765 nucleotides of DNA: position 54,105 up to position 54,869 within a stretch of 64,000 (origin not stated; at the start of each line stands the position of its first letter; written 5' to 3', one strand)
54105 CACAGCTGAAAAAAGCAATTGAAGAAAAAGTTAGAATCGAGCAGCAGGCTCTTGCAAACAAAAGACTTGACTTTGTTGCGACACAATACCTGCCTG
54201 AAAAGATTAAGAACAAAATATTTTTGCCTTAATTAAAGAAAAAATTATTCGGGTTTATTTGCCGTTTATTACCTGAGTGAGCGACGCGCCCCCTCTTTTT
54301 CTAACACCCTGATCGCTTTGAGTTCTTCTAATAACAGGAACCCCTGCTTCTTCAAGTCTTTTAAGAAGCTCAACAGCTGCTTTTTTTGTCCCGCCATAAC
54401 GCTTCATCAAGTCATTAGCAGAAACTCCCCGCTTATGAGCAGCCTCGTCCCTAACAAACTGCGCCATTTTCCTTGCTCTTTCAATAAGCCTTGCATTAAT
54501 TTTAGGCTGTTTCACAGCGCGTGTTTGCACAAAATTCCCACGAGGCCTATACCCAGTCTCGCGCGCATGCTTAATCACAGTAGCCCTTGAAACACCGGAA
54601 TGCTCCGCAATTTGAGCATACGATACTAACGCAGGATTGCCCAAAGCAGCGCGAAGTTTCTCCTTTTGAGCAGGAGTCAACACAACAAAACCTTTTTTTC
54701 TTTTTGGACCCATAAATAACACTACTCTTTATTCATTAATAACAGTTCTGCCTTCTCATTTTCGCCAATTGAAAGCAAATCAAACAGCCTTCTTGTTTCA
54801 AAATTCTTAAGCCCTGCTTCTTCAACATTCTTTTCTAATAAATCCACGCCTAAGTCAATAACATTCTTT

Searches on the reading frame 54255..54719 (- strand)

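Call 68: search_protein_families(library=pfam, proteins=[window:54255-54719:-], max_evalue=0.001)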
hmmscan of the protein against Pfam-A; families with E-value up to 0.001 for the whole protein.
window:54255-54719:- (154 aa): 4 families
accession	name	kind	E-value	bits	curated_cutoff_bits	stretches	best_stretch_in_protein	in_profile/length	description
PF08279.18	HTH_11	-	1.6e-07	31.5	25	0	95-133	13-50/55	HTH domain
PF13730.12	HTH_36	-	1.1e-05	25.6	25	0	27-53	22-47/55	Helix-turn-helix domain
PF13384.12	HTH_23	-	0.00023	21.3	24.6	0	19-48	5-34/50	Homeodomain-like domain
PF01418.23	HTH_6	-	0.00096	19.5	28.3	0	32-57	35-60/77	Helix-turn-helix domain, rpiR family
